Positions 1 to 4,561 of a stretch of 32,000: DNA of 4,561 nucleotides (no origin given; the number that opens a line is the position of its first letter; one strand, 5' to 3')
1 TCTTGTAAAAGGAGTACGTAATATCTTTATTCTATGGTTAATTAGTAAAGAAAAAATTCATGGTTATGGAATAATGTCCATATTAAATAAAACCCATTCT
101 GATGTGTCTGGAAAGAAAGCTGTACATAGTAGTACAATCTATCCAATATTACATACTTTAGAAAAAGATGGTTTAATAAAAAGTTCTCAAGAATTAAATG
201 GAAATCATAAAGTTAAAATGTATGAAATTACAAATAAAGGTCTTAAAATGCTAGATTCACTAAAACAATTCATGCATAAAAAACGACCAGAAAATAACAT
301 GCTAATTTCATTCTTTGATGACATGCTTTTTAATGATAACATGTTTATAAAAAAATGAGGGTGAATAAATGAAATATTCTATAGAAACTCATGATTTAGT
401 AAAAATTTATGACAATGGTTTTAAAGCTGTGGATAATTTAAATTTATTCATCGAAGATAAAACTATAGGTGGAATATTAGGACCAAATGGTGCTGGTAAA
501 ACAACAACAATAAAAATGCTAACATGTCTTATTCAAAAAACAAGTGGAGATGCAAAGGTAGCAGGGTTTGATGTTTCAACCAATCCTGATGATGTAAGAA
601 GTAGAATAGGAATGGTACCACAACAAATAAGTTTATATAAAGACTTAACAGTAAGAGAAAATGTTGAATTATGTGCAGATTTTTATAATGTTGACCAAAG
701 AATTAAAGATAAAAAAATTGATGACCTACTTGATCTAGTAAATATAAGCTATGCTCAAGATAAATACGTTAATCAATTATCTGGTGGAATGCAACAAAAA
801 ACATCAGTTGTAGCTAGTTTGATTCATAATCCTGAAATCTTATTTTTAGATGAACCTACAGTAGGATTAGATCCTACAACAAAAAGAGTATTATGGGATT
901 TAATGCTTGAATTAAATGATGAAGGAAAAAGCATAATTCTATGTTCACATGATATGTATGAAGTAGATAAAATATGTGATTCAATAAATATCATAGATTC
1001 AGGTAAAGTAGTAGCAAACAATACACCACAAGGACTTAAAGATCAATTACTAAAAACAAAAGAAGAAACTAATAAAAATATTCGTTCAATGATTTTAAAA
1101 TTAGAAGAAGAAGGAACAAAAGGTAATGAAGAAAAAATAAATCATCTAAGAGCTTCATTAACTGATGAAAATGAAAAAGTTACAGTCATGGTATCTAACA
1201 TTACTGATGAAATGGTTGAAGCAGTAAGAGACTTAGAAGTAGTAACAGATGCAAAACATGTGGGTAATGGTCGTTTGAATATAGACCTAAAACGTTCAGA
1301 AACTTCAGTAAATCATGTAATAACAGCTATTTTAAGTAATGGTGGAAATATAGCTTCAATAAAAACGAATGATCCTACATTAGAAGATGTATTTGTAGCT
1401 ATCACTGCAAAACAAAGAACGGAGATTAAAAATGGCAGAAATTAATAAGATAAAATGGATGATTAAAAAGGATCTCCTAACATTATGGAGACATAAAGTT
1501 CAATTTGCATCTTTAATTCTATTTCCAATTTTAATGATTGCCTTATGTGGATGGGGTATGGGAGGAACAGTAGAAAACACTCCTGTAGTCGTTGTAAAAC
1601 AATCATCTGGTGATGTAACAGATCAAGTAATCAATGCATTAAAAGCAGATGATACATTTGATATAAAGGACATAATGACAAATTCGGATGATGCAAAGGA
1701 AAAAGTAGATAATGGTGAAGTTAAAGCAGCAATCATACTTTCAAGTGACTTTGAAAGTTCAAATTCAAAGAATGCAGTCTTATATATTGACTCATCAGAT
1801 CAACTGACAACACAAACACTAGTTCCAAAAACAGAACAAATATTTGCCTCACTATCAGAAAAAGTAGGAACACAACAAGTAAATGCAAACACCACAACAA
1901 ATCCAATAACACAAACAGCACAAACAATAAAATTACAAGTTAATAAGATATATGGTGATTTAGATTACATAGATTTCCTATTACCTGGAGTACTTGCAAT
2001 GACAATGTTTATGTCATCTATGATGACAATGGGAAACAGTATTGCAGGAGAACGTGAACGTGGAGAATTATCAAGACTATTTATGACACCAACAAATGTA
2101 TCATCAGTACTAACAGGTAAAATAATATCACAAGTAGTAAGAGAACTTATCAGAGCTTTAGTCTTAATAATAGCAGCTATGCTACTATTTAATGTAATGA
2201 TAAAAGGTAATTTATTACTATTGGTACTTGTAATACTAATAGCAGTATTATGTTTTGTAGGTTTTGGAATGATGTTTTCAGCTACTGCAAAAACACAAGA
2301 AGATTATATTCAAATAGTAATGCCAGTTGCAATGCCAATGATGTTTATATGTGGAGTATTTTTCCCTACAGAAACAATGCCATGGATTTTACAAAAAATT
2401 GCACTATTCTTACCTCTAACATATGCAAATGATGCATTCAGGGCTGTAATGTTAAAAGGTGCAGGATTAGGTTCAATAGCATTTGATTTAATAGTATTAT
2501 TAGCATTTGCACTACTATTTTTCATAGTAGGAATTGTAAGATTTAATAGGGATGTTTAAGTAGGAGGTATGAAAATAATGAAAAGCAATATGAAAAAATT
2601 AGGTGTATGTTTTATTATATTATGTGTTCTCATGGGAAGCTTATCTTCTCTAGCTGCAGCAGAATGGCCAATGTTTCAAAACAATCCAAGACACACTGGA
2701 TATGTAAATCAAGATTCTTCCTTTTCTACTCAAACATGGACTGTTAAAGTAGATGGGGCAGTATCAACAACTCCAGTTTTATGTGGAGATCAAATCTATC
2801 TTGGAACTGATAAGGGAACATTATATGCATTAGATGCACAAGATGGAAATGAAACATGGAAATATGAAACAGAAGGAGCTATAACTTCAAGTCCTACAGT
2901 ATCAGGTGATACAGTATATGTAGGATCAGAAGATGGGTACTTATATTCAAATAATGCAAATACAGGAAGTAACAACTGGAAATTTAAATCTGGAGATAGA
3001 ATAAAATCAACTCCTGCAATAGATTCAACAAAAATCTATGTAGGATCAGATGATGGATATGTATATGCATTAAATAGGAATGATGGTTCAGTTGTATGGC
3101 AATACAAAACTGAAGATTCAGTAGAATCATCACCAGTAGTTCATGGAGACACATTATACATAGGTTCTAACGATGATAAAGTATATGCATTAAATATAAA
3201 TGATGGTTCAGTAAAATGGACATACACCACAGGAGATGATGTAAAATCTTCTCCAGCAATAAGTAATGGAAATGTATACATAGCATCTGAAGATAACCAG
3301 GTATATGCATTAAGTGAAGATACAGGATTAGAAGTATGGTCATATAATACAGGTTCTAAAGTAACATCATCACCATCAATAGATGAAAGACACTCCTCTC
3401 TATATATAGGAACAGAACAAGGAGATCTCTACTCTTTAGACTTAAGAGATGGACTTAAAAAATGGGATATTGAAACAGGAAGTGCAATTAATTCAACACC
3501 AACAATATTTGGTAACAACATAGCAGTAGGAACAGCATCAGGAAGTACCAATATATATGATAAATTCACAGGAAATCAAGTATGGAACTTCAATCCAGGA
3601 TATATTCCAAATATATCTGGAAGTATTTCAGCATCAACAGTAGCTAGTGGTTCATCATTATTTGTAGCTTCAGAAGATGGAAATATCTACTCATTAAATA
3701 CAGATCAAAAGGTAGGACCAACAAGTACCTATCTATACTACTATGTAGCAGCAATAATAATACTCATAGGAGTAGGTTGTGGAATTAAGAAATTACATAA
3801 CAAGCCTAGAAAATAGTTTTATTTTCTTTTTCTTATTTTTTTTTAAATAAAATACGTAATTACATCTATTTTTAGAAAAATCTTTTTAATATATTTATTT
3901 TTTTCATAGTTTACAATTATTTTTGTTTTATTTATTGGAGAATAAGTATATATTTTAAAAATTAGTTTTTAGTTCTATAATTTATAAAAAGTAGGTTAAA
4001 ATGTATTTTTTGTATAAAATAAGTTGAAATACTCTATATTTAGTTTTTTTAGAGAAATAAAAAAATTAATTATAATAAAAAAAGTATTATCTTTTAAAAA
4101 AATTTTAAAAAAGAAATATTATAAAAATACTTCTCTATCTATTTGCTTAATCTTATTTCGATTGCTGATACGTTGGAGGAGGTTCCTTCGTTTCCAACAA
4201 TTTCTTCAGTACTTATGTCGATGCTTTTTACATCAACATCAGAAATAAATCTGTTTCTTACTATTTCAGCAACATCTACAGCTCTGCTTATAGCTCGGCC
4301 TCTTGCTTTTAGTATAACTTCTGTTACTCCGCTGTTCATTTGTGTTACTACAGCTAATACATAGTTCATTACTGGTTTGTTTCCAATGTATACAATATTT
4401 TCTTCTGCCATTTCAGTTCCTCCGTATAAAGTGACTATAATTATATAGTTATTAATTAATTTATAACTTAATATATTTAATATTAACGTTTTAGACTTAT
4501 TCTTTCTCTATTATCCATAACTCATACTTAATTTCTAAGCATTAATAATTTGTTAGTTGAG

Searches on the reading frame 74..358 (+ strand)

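Call 57: search_protein_families(library=pfam, proteins=[window:74-358:+], max_evalue=1)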
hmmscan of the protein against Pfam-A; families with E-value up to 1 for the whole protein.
window:74-358:+ (94 aa): 15 families
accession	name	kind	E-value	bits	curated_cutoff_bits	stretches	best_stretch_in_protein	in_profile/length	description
PF03551.20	PadR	-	1e-10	41.9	27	1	7-60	19-73/75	Transcriptional regulator PadR-like family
PF14947.12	HTH_45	-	0.00012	22.5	25.5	1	25-68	39-74/77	Winged helix-turn-helix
PF13601.12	HTH_34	-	0.00084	19.9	27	1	17-67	26-76/80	Winged helix DNA-binding domain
PF01978.25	TrmB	-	0.0053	17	25.6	1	6-50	23-62/68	Sugar-specific transcriptional regulator TrmB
PF22194.2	F-93_WHD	-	0.009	16.5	28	1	17-56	27-62/62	F-93, winged-helix domain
PF01047.28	MarR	-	0.013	15.8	24.6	1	17-40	29-52/59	MarR family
PF14277.12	DUF4364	-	0.041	14.1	26.9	1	25-65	39-75/162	Domain of unknown function (DUF4364)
PF04458.17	DUF505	-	0.061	12.1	28.7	1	22-65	367-408/622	Protein of unknown function (DUF505)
PF20288.3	MC2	-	0.063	13.6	26.9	1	12-83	57-125/145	ABC-three component (ABC-3C) system Middle Component 2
PF04079.22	SMC_ScpB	-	0.076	13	27.4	1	20-61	109-152/160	Segregation and condensation complex subunit ScpB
PF01638.23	HxlR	-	0.083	13.2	20.8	1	22-67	36-80/91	HxlR-like helix-turn-helix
PF01475.25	FUR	-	0.086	13.4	23.1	1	15-48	39-72/121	Ferric uptake regulator family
PF05673.19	DUF815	-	0.099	12.2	23.8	1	31-89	66-121/249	Protein of unknown function (DUF815)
PF09339.16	HTH_IclR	-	0.22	11.8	22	1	17-36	30-49/52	IclR helix-turn-helix domain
PF25213.1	HVO_A0261_N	-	0.33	11.3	35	1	16-68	35-79/86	HVO_A0261 N-terminal domain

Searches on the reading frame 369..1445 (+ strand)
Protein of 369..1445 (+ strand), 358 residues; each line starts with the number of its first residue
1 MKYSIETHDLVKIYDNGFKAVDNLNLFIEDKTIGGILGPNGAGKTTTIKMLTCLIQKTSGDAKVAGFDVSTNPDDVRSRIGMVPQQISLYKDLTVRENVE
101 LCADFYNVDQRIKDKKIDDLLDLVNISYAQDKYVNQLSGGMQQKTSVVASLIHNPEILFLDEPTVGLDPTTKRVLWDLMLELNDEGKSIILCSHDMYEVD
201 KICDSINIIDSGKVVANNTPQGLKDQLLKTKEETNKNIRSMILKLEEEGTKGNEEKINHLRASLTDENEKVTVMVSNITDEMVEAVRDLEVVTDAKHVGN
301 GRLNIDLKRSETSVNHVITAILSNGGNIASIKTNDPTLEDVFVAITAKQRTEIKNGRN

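Call 57: search_protein_families(library=pfam, proteins=[window:369-1445:+], max_evalue=1)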
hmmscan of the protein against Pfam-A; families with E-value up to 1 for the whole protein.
window:369-1445:+ (358 aa): 18 families
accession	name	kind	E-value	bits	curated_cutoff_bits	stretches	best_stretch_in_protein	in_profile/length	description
PF00005.33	ABC_tran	-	4.3e-30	105.5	25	1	22-164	2-136/137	ABC transporter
PF13304.12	AAA_21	-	5.2e-11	43.6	27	2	131-200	232-304/304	AAA domain, putative AbiEii toxin, Type IV TA system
PF13732.12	DrrA1-3_C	-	4.2e-07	31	27.4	1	259-344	5-79/81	ATP-binding protein DrrA1-3-like, C-terminal domain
PF13175.12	AAA_15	-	4.7e-07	30.2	32.1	2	16-77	9-55/374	AAA ATPase domain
PF13476.12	AAA_23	-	0.0001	23.4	27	1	28-270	17-199/201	AAA domain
PF13166.12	AAA_13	-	0.0089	15.2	36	1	36-100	21-76/713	AAA domain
PF13401.12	AAA_22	-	0.013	16.3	27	1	30-64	4-36/130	AAA domain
PF02463.25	SMC_N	-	0.014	15.2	40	1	12-55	4-49/220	RecF/RecN/SMC N terminal domain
PF00448.28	SRP54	-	0.038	14.1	22.7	1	36-68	6-38/196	SRP54-type protein, GTPase domain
PF25464.1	DUF7900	-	0.039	15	27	1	221-282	36-93/97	Domain of unknown function (DUF7900)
PF19993.5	DO-GTPase2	-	0.041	14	27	1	35-58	4-27/226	Double-GTPase 2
PF20720.3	nSTAND3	-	0.042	14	27.2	1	35-92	21-73/155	Novel STAND NTPase 3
PF13604.12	AAA_30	-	0.048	13.8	27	1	32-66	19-51/191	AAA domain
PF15035.11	Rootletin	-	0.1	13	36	1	226-290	59-121/188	Ciliary rootlet component, centrosome cohesion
PF24389.1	ORC-CDC6-like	-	0.13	11.4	27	1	36-59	37-60/571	ORC-CDC6-like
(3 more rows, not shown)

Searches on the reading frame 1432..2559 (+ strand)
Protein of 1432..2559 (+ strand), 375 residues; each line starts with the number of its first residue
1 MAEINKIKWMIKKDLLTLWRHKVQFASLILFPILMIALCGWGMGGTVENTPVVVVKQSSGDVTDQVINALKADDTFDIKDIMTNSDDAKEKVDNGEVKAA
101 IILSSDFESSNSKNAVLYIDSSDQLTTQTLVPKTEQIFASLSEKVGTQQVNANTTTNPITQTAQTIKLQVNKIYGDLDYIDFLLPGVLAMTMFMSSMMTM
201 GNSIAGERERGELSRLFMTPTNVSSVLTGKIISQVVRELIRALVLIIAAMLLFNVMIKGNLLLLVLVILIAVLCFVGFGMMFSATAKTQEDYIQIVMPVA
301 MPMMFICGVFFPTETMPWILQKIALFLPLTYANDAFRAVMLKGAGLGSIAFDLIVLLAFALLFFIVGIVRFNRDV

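Call 57: search_protein_families(library=pfam, proteins=[window:1432-2559:+], max_evalue=1)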
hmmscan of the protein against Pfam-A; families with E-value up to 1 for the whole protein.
window:1432-2559:+ (375 aa): 5 families
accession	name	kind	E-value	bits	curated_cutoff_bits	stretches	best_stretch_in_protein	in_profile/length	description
PF12698.13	ABC2_membrane_3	-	6.5e-54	183.8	31.6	1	24-368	3-346/347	ABC-2 family transporter protein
PF01061.29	ABC2_membrane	-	7.9e-34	117.5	26.9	2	172-341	51-211/211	ABC-2 type transporter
PF12679.13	ABC2_membrane_2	-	1.4e-15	57.8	27.2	1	9-373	2-280/283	ABC-2 family transporter protein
PF03379.19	CcmB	-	6e-07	29.5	24.9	1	183-305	47-172/215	CcmB protein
PF02255.21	PTS_IIA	-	0.043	14.3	27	1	59-131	10-82/94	PTS system, Lactose/Cellobiose specific IIA subunit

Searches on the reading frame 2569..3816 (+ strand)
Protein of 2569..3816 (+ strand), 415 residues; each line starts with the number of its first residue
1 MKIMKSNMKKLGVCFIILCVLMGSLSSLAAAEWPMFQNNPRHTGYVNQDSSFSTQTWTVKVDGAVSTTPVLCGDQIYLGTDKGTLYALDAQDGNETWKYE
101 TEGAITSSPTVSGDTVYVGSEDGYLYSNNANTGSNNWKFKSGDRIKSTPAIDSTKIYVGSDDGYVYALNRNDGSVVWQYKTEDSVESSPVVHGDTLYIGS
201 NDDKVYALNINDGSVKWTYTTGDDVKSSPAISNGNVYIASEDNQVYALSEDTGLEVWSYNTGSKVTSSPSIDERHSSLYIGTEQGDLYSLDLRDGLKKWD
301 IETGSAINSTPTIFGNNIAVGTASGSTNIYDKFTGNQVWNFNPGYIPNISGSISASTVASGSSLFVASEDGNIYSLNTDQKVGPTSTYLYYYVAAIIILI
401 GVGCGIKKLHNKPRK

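Call 57: search_protein_families(library=pfam, proteins=[window:2569-3816:+], max_evalue=1)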
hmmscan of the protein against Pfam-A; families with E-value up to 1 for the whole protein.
window:2569-3816:+ (415 aa): 24 families
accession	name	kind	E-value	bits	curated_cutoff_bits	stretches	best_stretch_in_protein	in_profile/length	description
PF13570.13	Beta-prop_ACSF4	-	1.2e-77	261.9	133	3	171-382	37-247/329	Beta-alanine-activating enzyme, beta-propeller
PF13360.13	PQQ_2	-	5.1e-54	183.8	27.6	2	162-376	2-222/233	Outer membrane protein assembly factor BamB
PF01011.28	PQQ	-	6.7e-25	88.3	26.7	6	63-102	47-86/595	Glucose/ethanol/alcohol dehydrogenase, beta-propeller domain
PF23414.1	Beta-prop_EML_2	-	1.8e-12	47.6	90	3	115-217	12-117/266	Echinoderm microtubule-associated protein second beta-propeller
PF24807.1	WD40_CDC20-Fz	-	2e-10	40.9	200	3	125-216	33-126/292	CDC20/Fizzy WD40 domain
PF17005.11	WD40_like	-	9.5e-08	32.2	40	2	150-251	50-140/301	WD40-like domain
PF25293.1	Beta-prop_EMC1_N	-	1.3e-07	31.9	34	1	153-263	31-149/219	EMC1 N-terminal beta-propeller domain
PF24796.1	WDR55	-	1.3e-06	28.1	200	2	192-374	64-246/296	WDR55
PF25171.1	Beta-prop_WDR36-Utp21_1st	-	1.9e-06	27.9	80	3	155-226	122-196/266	WDR36/Utp21 first beta-propeller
PF23383.1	Beta-prop_IFT140_1st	-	0.00014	21.2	27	1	135-185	183-232/406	IFT140 first beta-propeller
PF21544.3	PorZ_N_b_propeller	-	0.00022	22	27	1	190-251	85-144/154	TSS9, PorZ, N-terminal beta-propeller domain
PF25173.1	Beta-prop_WDR3_1st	-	0.00073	19.7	154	0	152-269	40-152/184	WDR3 first beta-propeller domain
PF02486.25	Rep_trans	-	0.0018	18.4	29.6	0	93-124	34-66/201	Replication initiation factor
PF12894.13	ANAPC4_WD40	-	0.0025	18.4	22.9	0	161-224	15-81/91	Anaphase-promoting complex subunit 4 WD40 domain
PF00652.28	Ricin_B_lectin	-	0.017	15.7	29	0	48-109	31-95/126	Ricin-type beta-trefoil lectin domain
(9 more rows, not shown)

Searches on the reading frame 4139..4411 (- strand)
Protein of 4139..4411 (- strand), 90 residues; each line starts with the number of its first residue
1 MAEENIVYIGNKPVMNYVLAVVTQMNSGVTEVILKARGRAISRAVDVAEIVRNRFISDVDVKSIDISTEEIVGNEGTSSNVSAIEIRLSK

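Call 57: search_protein_families(library=pfam, proteins=[window:4139-4411:-], max_evalue=1)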
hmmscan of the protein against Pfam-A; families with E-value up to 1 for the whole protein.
window:4139-4411:- (90 aa): 2 families
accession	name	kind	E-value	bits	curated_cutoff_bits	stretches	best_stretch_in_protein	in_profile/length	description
PF01918.27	Alba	-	1.2e-22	79.8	25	1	5-68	1-66/66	Alba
PF12328.13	Rpp20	-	0.0015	18.9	24.6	1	26-72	43-90/118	Rpp20 subunit of nuclear RNase MRP and P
